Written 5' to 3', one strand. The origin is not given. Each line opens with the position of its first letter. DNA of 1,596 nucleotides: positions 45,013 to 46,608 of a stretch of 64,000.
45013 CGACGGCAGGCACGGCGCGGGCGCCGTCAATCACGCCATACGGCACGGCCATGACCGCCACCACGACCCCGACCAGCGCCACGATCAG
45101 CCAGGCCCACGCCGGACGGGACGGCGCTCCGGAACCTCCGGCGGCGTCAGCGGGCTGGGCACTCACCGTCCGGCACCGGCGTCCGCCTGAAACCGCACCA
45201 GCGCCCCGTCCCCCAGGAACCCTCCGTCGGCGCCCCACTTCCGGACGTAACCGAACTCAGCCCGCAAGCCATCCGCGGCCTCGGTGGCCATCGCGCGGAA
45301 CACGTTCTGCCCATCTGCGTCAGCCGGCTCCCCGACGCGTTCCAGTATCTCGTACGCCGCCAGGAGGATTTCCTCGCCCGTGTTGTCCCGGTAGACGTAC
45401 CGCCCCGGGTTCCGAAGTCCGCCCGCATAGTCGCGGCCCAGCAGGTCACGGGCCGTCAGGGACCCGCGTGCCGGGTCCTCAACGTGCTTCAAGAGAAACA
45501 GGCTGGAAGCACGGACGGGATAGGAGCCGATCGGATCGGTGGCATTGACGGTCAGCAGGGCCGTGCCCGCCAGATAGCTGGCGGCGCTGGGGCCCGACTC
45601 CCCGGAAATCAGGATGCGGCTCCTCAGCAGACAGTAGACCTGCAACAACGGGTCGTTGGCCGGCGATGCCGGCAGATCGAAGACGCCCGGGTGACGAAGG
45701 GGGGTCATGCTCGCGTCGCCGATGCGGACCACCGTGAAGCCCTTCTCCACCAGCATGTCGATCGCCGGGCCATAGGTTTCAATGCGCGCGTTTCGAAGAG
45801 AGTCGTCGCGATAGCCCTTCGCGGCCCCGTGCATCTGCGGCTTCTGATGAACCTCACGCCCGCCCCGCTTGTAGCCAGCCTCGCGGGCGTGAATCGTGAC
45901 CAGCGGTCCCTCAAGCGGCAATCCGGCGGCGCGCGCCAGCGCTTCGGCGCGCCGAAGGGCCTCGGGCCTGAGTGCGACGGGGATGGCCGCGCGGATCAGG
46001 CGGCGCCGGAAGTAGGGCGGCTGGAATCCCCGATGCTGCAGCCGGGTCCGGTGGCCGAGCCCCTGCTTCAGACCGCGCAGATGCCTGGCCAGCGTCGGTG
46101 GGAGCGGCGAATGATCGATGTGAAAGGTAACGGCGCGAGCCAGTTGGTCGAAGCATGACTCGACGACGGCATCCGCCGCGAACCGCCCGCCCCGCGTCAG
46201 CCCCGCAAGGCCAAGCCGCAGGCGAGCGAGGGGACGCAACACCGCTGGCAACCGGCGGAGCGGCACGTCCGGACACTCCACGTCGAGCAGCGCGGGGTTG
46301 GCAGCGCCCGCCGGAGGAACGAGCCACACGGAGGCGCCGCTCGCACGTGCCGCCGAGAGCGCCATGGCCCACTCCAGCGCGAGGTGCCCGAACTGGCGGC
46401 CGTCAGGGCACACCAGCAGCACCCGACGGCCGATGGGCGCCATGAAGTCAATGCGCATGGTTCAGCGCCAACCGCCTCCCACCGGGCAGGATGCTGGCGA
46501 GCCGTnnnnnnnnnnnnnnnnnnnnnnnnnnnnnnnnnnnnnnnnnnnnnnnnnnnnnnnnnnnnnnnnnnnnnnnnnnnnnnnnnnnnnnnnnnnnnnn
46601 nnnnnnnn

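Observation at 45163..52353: FamC: five divergent paralogs (four here with A7 interleaved, a fifth at 60953..62128) of a glycosyltransferase-like family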

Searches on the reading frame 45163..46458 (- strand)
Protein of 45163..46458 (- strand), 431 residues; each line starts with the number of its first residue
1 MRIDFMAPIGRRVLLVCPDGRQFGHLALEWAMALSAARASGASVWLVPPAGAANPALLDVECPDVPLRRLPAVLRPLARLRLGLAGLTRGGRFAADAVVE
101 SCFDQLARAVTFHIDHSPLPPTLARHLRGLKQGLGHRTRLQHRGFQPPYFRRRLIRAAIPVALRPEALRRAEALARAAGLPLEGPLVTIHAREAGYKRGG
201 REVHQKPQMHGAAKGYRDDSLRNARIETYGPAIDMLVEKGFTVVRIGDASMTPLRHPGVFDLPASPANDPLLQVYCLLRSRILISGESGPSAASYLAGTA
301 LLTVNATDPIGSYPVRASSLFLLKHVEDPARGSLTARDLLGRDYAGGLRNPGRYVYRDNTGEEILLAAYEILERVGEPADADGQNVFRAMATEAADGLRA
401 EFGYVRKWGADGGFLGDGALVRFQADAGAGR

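Call 5: search_protein_families(library=ncbifam, proteins=[window:45163-46458:-], max_evalue=1)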
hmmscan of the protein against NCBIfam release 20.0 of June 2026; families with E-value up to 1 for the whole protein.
window:45163-46458:- (431 aa): 1 family
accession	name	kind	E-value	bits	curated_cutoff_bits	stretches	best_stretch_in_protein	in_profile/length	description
TIGR04372.1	glycosyl_04372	domain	1.2e-28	99.9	45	1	185-377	2-188/207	TIGR04372 family glycosyltransferase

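Call 6: search_protein_families(library=pfam, proteins=[window:45163-46458:-], max_evalue=1)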
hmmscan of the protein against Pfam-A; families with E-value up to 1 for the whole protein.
window:45163-46458:- (431 aa): 0 families

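Call 11: search_solved_structures(query=A1, max_evalue=10)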
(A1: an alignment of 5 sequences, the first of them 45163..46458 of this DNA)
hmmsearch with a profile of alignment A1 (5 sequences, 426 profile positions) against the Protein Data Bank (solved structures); distinct sequences matched with E-value up to 10: 4.
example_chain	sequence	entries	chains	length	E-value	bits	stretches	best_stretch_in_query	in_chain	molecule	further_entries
8qby_Q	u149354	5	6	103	0.34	12.9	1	122-198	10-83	ETC complex I subunit conserved region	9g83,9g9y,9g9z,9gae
3zed_D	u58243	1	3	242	0.52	12.3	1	349-401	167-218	CAPSID PROTEIN VP3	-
2jya_A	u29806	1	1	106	0.71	11.8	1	122-185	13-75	Uncharacterized protein Atu1810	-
3tov_A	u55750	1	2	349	0.99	11.4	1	229-295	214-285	Glycosyl transferase family 9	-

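Call 22: find_related_loci(query=A1, collection=genome_contigs, flank=10000)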
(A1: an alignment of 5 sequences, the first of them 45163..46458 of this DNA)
Query A1 (431 aa) in genome_contigs; peptide patterns used: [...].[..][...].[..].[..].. (x = any residue, [..] = any of these).
74 stretches matched a pattern; 28 encode a relative of the query (tblastn E <= 1e-3); 28 distinct loci.
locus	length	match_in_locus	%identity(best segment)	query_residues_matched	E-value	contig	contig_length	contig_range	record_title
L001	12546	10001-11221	42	11-422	5e-93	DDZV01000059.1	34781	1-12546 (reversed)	MAG TPA_asm: Acidobacteria bacterium UBA2999 UBA2999_contig_23535, whole genome shotgun sequence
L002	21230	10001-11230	42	11-422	3e-85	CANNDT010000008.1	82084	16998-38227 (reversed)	MAG: Acidobacteria bacterium isolate ZH-3nov15-179 genome assembly, contig: ZH-3nov15-C143, whole genome shotgun sequenc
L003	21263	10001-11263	41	1-420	1e-81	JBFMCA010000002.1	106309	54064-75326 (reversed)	MAG: Acidobacteriota bacterium isolate MAG179 MAG179_2, whole genome shotgun sequence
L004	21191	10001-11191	42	23-426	8e-80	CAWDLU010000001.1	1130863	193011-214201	MAG: uncultured Actinomycetes bacterium isolate MFD04944.bin.2.128 genome assembly, contig: contig_21250, whole genome s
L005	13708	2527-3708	44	14-408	3e-77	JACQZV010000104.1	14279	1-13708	MAG: Acidobacteria bacterium isolate NC_groundwater_1576_Pr3_B-0.1um_69_12 SR-2_scaffold_141_1704770, whole genome shotg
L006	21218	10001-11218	42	14-422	5e-74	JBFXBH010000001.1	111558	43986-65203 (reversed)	MAG: Vicinamibacterales bacterium isolate CA_2019_TPBS_41 NODE_1543_length_111558_cov_9.577425_TPBS, whole genome shotgu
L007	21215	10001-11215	41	14-422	1e-71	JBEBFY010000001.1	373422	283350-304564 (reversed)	MAG: Vicinamibacterales bacterium isolate ASF_8 NODE_2_length_373422_cov_22.863370, whole genome shotgun sequence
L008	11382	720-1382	36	158-387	3e-32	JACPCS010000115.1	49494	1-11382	MAG: Acidobacteria bacterium isolate NC_groundwater_289_Ag_S-0.65um_68_18 S6_GD2017_2_S65_scaffold_264, whole genome sho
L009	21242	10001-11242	31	10-415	7e-34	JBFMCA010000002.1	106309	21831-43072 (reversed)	MAG: Acidobacteriota bacterium isolate MAG179 MAG179_2, whole genome shotgun sequence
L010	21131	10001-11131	31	11-376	2e-30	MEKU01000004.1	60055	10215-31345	MAG: Acidobacteria bacterium RIFCSPLOWO2_02_FULL_67_21 rifcsplowo2_02_scaffold_1138, whole genome shotgun sequence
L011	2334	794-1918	31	20-387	1e-29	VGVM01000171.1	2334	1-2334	MAG: Gemmatimonadetes bacterium isolate K_Offshore_120m_m2_038 K_Offshore_120m_m2_038_Ga0194131_10062512, whole genome s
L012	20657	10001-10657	35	160-387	2e-28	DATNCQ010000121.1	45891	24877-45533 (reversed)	MAG TPA_asm: Vicinamibacterales bacterium isolate SMAG_U11218 k141_1975015, whole genome shotgun sequence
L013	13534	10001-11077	33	23-375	2e-27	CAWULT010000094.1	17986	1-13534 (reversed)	MAG: uncultured bacterium isolate SRR1514963_concoct_84_1705335390 genome assembly, contig: ERZ11848522.777, whole genom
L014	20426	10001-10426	38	172-330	1e-18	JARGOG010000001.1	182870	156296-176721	MAG: Thalassobaculaceae bacterium isolate bin_em_oilr2.001 NODE_71_length_182870_cov_7.350879, whole genome shotgun sequ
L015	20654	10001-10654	29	163-390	3e-16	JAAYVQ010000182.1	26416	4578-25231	MAG: Phycisphaerae bacterium isolate AS27yjCOA_69 45917_AS27, whole genome shotgun sequence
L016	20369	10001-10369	41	170-305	6e-16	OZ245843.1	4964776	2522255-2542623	MAG: Thalassobaculaceae bacterium isolate e545f006-075f-47ef-8315-a68c875f4ccb genome assembly, chromosome: 1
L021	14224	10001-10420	35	177-333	3e-13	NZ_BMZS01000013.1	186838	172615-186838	Thalassobaculum fulvum strain KCTC 42651 sequence13, whole genome shotgun sequence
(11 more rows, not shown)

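Call 52: search_protein_families(library=pfam, proteins=[L021:9023-10651:+, L021:6932-9001:+, L021:5566-6861:+, L021:3147-5561:+, L021:11866-12954:-, L021:13018-14067:-, L016:8909-10678:+, L016:10774-12480:+, L016:6067-7779:+, L016:12547-14220:+], max_evalue=0.001)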
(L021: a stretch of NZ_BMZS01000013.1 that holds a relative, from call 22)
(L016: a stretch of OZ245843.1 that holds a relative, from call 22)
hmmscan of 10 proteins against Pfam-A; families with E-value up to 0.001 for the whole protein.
L021:9023-10651:+ (542 aa): 0 families

L021:6932-9001:+ (689 aa): 6 families
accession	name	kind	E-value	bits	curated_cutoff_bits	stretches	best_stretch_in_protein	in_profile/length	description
PF00580.27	UvrD-helicase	-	1.3e-62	212.3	23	1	9-292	1-270/271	UvrD/REP helicase N-terminal domain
PF13361.12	UvrD_C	-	5.1e-44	151.6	25.6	2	300-453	2-156/350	UvrD-like helicase C-terminal domain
PF13245.12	AAA_19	-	2.6e-21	76.7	25.1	1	27-278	9-134/134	AAA domain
PF13538.12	UvrD_C_2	-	3e-11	43.5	27.4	1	564-621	4-52/52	UvrD-like helicase C-terminal domain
PF13604.12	AAA_30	-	1.2e-07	32.1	27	1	9-81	2-67/191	AAA domain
PF01443.25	Viral_helicase1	-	4.5e-05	23.8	21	0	564-620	179-226/228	Viral superfamily 1 RNA helicase core domain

L021:5566-6861:+ (431 aa): 1 family
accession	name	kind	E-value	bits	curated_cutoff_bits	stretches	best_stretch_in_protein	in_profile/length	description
PF00723.27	Glyco_hydro_15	-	9.8e-39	133.9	22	3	161-379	119-338/427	Glycosyl hydrolases family 15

L021:3147-5561:+ (804 aa): 1 family
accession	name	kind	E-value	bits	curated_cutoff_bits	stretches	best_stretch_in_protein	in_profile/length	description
PF10091.15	Glycoamylase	-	7.5e-69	232.1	27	1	571-785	1-220/221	Putative glucoamylase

L021:11866-12954:- (362 aa): 1 family
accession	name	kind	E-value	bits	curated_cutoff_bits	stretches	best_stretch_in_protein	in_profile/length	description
PF04945.19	YHS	-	1.8e-05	25.1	30.3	1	269-295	20-46/47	YHS domain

L021:13018-14067:- (349 aa): 4 families
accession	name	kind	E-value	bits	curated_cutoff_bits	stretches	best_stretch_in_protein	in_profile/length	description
PF12852.13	Cupin_6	-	1.8e-47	161.9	26.7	1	30-215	1-180/183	Cupin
PF12833.13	HTH_18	-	2.4e-22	79.4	33.6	1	255-333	1-79/80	Helix-turn-helix domain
PF00165.29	HTH_AraC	-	3e-13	50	26.6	2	242-282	1-41/42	Bacterial regulatory helix-turn-helix proteins, AraC family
PF05899.18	Cupin_3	-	0.00033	20.7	23.5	1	66-100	26-60/74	EutQ-like cupin domain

L016:8909-10678:+ (589 aa): 0 families

L016:10774-12480:+ (568 aa): 2 families
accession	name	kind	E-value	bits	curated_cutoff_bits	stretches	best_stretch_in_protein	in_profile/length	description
PF00082.27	Peptidase_S8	-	3.9e-11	43.2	21.8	1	6-216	4-259/288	Subtilase family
PF04151.21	PPC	-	6.9e-06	27.3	25.9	1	436-509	1-70/70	Bacterial pre-peptidase C-terminal domain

L016:6067-7779:+ (570 aa): 0 families

L016:12547-14220:+ (557 aa): 0 families
